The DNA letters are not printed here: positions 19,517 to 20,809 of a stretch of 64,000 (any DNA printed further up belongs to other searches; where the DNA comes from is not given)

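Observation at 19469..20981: Primase reduced to the TOPRIM core, preceded by a terminator with no promoter and followed by a stand-alone zinc-ribbon peptide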

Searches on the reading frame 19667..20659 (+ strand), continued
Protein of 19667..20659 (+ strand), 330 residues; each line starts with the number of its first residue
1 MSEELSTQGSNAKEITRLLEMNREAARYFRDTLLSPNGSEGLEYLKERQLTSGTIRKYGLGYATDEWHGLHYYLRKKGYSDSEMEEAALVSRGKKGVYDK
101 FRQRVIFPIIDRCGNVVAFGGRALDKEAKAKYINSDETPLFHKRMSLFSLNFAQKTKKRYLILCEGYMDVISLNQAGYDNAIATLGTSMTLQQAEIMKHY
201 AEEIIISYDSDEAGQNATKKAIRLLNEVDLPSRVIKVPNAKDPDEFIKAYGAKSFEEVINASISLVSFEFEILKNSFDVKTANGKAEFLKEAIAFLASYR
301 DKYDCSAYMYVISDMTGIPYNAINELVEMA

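Call 12: find_encoding_contigs(protein=P0001, flank=10000, max_places=8)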
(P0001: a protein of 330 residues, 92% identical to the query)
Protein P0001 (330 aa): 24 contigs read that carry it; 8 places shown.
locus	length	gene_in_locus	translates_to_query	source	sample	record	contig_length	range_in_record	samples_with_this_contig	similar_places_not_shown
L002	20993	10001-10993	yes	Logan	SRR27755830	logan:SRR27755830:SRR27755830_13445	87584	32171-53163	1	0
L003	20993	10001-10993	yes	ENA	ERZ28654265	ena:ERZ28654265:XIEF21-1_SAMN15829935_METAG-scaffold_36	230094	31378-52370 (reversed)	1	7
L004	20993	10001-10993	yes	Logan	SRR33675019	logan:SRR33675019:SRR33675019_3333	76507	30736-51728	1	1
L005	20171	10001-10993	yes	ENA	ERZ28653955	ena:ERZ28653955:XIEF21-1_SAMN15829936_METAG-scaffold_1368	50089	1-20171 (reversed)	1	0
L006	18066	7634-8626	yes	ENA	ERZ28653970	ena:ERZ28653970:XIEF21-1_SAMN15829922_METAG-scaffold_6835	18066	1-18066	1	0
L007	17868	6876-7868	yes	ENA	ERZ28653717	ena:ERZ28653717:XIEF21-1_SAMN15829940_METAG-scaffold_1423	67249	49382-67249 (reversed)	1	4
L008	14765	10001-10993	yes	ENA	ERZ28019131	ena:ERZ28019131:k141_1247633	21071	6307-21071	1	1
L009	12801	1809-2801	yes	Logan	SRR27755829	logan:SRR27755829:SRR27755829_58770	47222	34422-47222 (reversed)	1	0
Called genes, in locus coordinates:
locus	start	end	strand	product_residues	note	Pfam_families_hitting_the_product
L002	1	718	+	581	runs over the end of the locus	PF02384:N6_Mtase, PF20473:MmeI_Mtase (faint), PF07669:Eco57I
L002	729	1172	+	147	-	PF00075:RNase_H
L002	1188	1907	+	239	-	PF20194:DUF6557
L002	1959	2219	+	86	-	-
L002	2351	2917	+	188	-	-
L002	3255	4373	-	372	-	PF12323:HTH_OrfB_IS605, PF01385:OrfB_IS605, PF07282:Cas12f1-like_TNB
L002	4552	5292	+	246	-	-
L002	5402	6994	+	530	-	-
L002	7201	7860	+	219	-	-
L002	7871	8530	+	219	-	-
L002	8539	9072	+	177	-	-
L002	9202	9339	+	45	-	-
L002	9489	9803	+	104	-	PF13597:NRDD (weak)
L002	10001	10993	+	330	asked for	PF08275:DNAG_N, PF01751:Toprim, PF13155:Toprim_2, PF13362:Toprim_3, PF13662:Toprim_4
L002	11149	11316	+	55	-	-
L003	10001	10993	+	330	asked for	PF08275:DNAG_N, PF01751:Toprim, PF13155:Toprim_2, PF13362:Toprim_3, PF13662:Toprim_4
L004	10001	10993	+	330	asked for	PF08275:DNAG_N, PF01751:Toprim, PF13155:Toprim_2, PF13362:Toprim_3, PF13662:Toprim_4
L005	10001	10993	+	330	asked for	PF08275:DNAG_N, PF01751:Toprim, PF13155:Toprim_2, PF13362:Toprim_3, PF13662:Toprim_4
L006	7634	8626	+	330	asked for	PF08275:DNAG_N, PF01751:Toprim, PF13155:Toprim_2, PF13362:Toprim_3, PF13662:Toprim_4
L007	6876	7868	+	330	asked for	PF08275:DNAG_N, PF01751:Toprim, PF13155:Toprim_2, PF13362:Toprim_3, PF13662:Toprim_4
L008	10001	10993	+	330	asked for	PF08275:DNAG_N, PF01751:Toprim, PF13155:Toprim_2, PF13362:Toprim_3, PF13662:Toprim_4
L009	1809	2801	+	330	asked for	PF08275:DNAG_N, PF01751:Toprim, PF13155:Toprim_2, PF13362:Toprim_3, PF13662:Toprim_4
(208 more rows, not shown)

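Call 15: search_protein_families(library=phrogs, proteins=[window:19667-20659:+], max_evalue=0.001)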
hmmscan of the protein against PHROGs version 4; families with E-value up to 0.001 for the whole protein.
window:19667-20659:+ (330 aa): 7 families
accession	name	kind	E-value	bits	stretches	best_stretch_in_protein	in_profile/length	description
phrog_6444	-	DNA, RNA and nucleotide metabolism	4.4e-84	284.3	1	11-327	109-431/577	DNA primase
phrog_47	-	DNA, RNA and nucleotide metabolism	2.3e-43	149.9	1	31-264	140-335/947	DNA primase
phrog_22657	-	unknown function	1.4e-19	70.3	1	48-251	149-349/1185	-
phrog_239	-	DNA, RNA and nucleotide metabolism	1.6e-19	71.3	1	96-319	139-356/801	DNA primase/helicase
phrog_849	-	DNA, RNA and nucleotide metabolism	2.3e-12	47.6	1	40-261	148-342/435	DNA primase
phrog_6088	-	DNA, RNA and nucleotide metabolism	1.2e-05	25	1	101-245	123-278/772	DNA primase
phrog_510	-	DNA, RNA and nucleotide metabolism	0.00042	20.1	1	158-259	245-357/667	DNA primase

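Call 29: find_encoding_contigs(protein=P0028, flank=6000, max_places=3)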
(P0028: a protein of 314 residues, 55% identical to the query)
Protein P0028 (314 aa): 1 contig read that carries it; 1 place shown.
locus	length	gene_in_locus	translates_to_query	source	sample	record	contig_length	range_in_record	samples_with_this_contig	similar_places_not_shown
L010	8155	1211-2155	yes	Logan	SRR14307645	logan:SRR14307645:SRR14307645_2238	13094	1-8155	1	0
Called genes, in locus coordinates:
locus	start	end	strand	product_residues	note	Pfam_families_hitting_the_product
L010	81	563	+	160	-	PF08719:NADAR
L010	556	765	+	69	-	-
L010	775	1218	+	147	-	PF00782:DSPc (weak)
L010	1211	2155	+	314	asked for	PF08275:DNAG_N, PF01751:Toprim, PF13155:Toprim_2, PF13362:Toprim_3, PF13662:Toprim_4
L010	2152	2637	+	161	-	-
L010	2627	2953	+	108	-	-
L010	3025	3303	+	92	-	-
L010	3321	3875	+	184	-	-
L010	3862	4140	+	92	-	-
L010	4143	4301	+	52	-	-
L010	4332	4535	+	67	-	-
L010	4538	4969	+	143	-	-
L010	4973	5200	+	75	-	-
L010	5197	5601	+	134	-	-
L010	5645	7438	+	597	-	PF06480:FtsH_ext, PF05496:RuvB_N (weak), PF20720:nSTAND3 (weak), PF00004:AAA, PF17862:AAA_lid_3, PF01434:Peptidase_M41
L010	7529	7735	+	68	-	-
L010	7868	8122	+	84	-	-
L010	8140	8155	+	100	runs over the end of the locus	-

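Call 30: find_encoding_contigs(protein=P0032, flank=6000, max_places=3)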
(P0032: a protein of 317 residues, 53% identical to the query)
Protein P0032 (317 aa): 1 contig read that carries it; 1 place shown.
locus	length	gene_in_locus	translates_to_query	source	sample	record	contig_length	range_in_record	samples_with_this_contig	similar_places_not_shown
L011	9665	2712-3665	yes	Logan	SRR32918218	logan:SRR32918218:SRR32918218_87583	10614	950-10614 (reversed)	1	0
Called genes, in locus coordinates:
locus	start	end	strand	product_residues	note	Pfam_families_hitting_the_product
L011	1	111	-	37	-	?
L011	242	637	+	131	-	PF15919:HicB_lk_antitox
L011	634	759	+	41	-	-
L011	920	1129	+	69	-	-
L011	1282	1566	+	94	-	-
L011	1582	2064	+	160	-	PF08719:NADAR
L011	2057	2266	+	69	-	-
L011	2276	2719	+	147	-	PF00782:DSPc (weak)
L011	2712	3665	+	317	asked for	PF08275:DNAG_N, PF01751:Toprim, PF13155:Toprim_2, PF13362:Toprim_3, PF13662:Toprim_4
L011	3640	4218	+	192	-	-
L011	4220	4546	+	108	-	-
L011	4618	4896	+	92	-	-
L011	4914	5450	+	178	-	-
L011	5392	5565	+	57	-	-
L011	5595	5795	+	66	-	-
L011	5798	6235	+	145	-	-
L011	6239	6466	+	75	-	-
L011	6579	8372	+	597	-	PF06480:FtsH_ext, PF05496:RuvB_N (weak), PF20720:nSTAND3 (weak), PF00004:AAA, PF17862:AAA_lid_3, PF01434:Peptidase_M41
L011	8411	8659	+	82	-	-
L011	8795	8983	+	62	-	-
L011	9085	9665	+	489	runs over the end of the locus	-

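Call 31: find_encoding_contigs(protein=P0035, flank=6000, max_places=3)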
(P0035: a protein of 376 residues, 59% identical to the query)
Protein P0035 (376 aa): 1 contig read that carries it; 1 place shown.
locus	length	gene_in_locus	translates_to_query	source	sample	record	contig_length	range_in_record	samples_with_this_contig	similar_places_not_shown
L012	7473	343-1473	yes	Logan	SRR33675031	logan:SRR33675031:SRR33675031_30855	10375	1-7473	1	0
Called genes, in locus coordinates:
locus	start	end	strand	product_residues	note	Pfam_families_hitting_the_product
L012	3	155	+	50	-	?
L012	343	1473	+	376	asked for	PF08275:DNAG_N, PF01751:Toprim, PF13155:Toprim_2, PF13362:Toprim_3 (weak), PF13662:Toprim_4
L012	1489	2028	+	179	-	-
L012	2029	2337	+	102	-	-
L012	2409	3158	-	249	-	PF03883:H2O2_YaaD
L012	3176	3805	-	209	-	PF02586:SRAP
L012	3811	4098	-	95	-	-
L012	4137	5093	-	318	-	PF02558:ApbA, PF08546:ApbA_C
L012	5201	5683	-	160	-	-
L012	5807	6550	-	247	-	-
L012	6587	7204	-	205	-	PF00817:IMS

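Call 42: find_related_loci(query=window:19667-20656:+, collection=viral_contigs, flank=10000)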
Query window:19667-20656:+ (330 aa) in viral_contigs; peptide patterns used: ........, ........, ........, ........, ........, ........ (x = any residue, [..] = any of these).
18 stretches matched a pattern; 3 encode a relative of the query (tblastn E <= 1e-3); 3 distinct loci.
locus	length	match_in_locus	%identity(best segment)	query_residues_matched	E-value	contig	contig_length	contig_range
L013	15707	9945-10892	43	12-323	2e-83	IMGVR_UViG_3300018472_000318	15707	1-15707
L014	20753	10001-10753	28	29-291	4e-31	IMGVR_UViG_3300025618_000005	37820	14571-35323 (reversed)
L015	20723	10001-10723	25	13-259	7e-13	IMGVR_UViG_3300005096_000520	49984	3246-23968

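Call 43: find_related_loci(query=window:19667-20656:+, collection=genome_contigs, flank=10000)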
Query window:19667-20656:+ (330 aa) in genome_contigs; peptide patterns used: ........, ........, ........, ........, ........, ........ (x = any residue, [..] = any of these).
600 stretches matched a pattern (row limit reached: there are more); 588 encode a relative of the query (tblastn E <= 1e-3); the best 80 are kept; 80 distinct loci.
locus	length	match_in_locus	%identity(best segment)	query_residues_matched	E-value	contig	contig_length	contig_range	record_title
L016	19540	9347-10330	48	1-328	7e-101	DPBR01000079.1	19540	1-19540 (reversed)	MAG TPA_asm: Oscillospiraceae bacterium isolate UBA11527 contig_395, whole genome shotgun sequence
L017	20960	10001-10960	48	11-328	1e-97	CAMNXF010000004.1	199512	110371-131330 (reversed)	MAG: uncultured Clostridia bacterium isolate SRR19792995_bin.19_metawrap_v1.3_MAG genome assembly, contig: ERZ12290371_4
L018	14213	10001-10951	49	12-327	1e-96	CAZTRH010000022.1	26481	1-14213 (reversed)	MAG TPA_asm: uncultured Ruminococcus sp. isolate SRP350583_co3_355 genome assembly, contig: NODE_1886_length_26481_cov_1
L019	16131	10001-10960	48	11-328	9e-97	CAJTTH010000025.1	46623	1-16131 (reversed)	MAG TPA_asm: uncultured Oscillospiraceae bacterium isolate MGBC113373 genome assembly, contig: MGBC113373.25, whole geno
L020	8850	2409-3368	48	11-328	2e-96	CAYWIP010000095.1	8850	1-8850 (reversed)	MAG TPA_asm: uncultured Ruminococcus sp. isolate SRP287540_co1_257 genome assembly, contig: NODE_8780_length_8850_cov_13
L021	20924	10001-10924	49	17-323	2e-93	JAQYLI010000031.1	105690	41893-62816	MAG: Oscillospiraceae bacterium isolate SUG2049 k141_127170, whole genome shotgun sequence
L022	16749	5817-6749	49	4-309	2e-93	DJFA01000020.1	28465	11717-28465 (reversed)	MAG TPA_asm: Ruminococcus sp. UBA5884 UBA5884_contig_3740, whole genome shotgun sequence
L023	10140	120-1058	48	16-327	5e-93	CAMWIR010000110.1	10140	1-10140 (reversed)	MAG TPA_asm: uncultured Ruminococcus sp. isolate SRR14411257_bin.7_metawrap_v1.3_MAG genome assembly, contig: NODE.962_l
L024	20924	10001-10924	49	17-323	7e-93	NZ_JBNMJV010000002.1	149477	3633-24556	MAG: Huintestinicola sp. isolate CM_BacHui1825.60 k141_244270_length_149477_cov_20.9978, whole genome shotgun sequence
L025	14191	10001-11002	45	3-328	6e-93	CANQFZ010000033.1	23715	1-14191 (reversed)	MAG: uncultured Clostridia bacterium isolate Lapin-005__bin94 genome assembly, contig: Lapin-005__NODE_2806_length_23715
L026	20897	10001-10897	50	11-309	1e-92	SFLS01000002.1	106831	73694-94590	MAG: Oscillospiraceae bacterium isolate W2P20.011 Contig93, whole genome shotgun sequence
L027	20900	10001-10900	49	10-309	3e-92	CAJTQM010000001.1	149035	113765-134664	MAG TPA_asm: uncultured Oscillospiraceae bacterium isolate MGBC109100 genome assembly, contig: MGBC109100.1, whole genom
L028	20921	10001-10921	48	17-323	4e-92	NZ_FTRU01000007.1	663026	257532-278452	Negativibacillus massiliensis strain Marseille-P3213T, whole genome shotgun sequence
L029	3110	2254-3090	50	1-279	1e-92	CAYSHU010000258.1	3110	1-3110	MAG TPA_asm: uncultured Ruminococcus sp. isolate SRP199465_co1_571 genome assembly, contig: NODE_79155_length_3110_cov_4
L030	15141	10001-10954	47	12-328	6e-91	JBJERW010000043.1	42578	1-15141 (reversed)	MAG: Huintestinicola sp. isolate PUUB48_bin.018 NODE_278_length_42578_cov_11.375420, whole genome shotgun sequence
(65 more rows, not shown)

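Call 50: find_encoding_contigs(protein=P0093, flank=3000, max_places=2)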
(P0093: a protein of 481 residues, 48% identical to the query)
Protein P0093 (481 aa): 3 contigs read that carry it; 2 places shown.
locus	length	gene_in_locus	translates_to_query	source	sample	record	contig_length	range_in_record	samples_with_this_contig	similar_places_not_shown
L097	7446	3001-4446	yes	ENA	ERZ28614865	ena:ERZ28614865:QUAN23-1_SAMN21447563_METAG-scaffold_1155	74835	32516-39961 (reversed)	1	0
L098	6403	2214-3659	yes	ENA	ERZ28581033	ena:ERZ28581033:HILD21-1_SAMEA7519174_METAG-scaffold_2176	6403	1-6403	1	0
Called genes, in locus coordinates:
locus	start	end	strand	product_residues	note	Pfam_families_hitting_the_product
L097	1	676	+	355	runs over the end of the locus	PF01063:Aminotran_4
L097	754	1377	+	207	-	PF01205:Impact_N, PF09186:DUF1949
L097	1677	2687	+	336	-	PF01966:HD, PF13286:HD_assoc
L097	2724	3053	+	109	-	PF01807:Zn_ribbon_DnaG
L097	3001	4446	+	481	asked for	PF08275:DNAG_N, PF01751:Toprim, PF13155:Toprim_2, PF13362:Toprim_3 (weak), PF13662:Toprim_4, PF10410:DnaB_bind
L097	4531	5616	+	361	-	PF03979:Sigma70_r1_1, PF00140:Sigma70_r1_2, PF04542:Sigma70_r2, PF04539:Sigma70_r3, PF04545:Sigma70_r4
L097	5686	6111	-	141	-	PF18029:Glyoxalase_6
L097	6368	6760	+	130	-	PF02082:Rrf2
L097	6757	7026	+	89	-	PF03899:ATP-synt_I (weak)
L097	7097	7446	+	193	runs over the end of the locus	PF12464:Mac, PF25087:GMPPB_C (faint), PF00132:Hexapep, PF14602:Hexapep_2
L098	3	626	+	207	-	PF01205:Impact_N, PF09186:DUF1949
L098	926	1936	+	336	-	PF01966:HD, PF13286:HD_assoc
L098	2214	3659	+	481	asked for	PF08275:DNAG_N, PF01751:Toprim, PF13155:Toprim_2, PF13362:Toprim_3 (weak), PF13662:Toprim_4, PF10410:DnaB_bind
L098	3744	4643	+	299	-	-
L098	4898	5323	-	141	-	PF18029:Glyoxalase_6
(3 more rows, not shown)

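Call 62: search_protein_representatives(protein=window:19667-20656:+)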
Query: 330 residues. Proteins with E-value up to 0.001 (for the whole library): 34772; up to 1e-10: 23798; up to 1e-30: 12007. The best 150 are listed.
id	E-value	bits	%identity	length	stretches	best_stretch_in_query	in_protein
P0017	1.0e-101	356.5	53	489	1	6-319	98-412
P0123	6.0e-92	324.3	51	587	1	16-320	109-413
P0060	2.3e-91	322.4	51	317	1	17-312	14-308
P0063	8.9e-91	320.5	56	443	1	11-265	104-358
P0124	1.3e-90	320.0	48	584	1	10-316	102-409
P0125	1.6e-87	309.8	49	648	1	16-326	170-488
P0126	3.4e-86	305.5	46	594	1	6-324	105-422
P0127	1.3e-85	303.5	49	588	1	17-310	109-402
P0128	1.1e-84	300.5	47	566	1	6-323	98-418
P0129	1.4e-83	296.9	46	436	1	15-327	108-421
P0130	2.7e-82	292.7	44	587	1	15-324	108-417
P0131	3.9e-82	292.1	46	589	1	12-310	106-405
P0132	7.9e-82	291.1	46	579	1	12-327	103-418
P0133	2.8e-81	289.3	44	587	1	3-318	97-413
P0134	4.6e-81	288.6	44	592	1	12-320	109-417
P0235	6.5e-71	255.3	42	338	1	12-314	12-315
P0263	1.9e-69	250.4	40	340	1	15-328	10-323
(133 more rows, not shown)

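Call 63: find_encoding_contigs(protein=P0235, flank=5000, max_places=2)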
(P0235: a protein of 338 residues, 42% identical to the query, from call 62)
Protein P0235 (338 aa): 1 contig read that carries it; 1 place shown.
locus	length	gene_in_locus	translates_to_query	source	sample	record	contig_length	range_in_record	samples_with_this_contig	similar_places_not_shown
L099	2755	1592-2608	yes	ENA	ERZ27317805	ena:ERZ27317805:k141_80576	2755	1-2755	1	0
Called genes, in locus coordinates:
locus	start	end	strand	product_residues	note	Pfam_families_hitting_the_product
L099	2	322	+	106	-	?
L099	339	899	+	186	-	-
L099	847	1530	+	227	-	-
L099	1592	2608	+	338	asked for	PF08275:DNAG_N, PF01751:Toprim, PF13155:Toprim_2, PF13362:Toprim_3, PF13662:Toprim_4, PF10410:DnaB_bind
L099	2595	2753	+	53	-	?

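Call 64: find_encoding_contigs(protein=P0263, flank=5000, max_places=2)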
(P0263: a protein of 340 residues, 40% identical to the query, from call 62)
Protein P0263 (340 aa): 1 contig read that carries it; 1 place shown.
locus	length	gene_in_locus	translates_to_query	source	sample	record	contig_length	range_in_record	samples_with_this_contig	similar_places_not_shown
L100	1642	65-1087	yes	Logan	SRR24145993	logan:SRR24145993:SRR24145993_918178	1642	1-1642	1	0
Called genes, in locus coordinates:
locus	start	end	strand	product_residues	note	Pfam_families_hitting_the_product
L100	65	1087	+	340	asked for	PF08275:DNAG_N, PF01751:Toprim, PF13155:Toprim_2, PF13362:Toprim_3, PF13662:Toprim_4, PF10410:DnaB_bind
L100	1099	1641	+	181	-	?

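Call 66: search_dna_similar(query=window:19667-20656:+, collection=phages, mode=protein, max_rows=25, max_evalue=1e-20)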
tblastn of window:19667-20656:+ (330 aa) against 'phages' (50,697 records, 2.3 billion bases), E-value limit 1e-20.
Records with a match: 99; places in all: 99; records where one place covers at least 80% of the query: 50.
Best place of each record, by identity: <60% 99.
By first word of the organism name: Bacteriophage 36; Porphyromonas 18; Helicobacter 9; Cellulophaga 9; Listeria 4; Klebsiella 4; Leptospira 4; Cyanophage 3; Enterococcus 2; Acinetobacter 2; and 5 more.
By host as written in the record: - 30; Cellulophaga sp. HaHaR_3_176 9; Helicobacter pylori 6; Listeria monocytogenes 4; Helicobacter bizzozeronii 4; Helicobacter salomonis 4; Leptospira biflexa Patoc 1 4; Staphylococcus aureus 2; and 30 more.
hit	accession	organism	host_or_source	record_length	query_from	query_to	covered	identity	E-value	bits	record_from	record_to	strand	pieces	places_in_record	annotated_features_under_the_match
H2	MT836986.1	Bacteriophage sp.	human fecal samples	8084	12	329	96%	43.3%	3e-82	277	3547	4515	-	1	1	record has no annotation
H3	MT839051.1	Bacteriophage sp.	human fecal samples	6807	17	323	93%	44.5%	3e-81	274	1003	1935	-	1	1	record has no annotation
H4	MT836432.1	Bacteriophage sp.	human fecal samples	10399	6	327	98%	41.8%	4e-78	265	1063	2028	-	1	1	record has no annotation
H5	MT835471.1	Bacteriophage sp.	human fecal samples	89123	8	313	93%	42.9%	2e-73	251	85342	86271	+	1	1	record has no annotation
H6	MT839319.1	Bacteriophage sp.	human fecal samples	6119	16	323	93%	42.4%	6e-77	261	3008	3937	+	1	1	record has no annotation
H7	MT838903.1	Bacteriophage sp.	human fecal samples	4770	18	327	94%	41.5%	2e-73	251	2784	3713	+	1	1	record has no annotation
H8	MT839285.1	Bacteriophage sp.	human fecal samples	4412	3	327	98%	39.0%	2e-68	237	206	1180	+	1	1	record has no annotation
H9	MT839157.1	Bacteriophage sp.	human fecal samples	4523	16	330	95%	39.9%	2e-73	251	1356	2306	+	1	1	record has no annotation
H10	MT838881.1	Bacteriophage sp.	human fecal samples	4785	17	297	85%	44.3%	3e-76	259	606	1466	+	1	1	record has no annotation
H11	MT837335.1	Bacteriophage sp.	human fecal samples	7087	16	330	95%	39.3%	7e-72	247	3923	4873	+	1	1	record has no annotation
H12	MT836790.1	Bacteriophage sp.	human fecal samples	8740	4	309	93%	39.3%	2e-64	226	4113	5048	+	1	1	record has no annotation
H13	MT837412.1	Bacteriophage sp.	human fecal samples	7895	16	323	93%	38.9%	3e-71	245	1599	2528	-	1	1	record has no annotation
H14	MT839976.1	Bacteriophage sp.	human fecal samples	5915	39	312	83%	41.8%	2e-64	226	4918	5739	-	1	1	record has no annotation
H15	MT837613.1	Bacteriophage sp.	human fecal samples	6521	2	315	95%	35.7%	3e-45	170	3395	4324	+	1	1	record has no annotation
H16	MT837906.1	Bacteriophage sp.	human fecal samples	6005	17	296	85%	38.1%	4e-64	224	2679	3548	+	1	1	record has no annotation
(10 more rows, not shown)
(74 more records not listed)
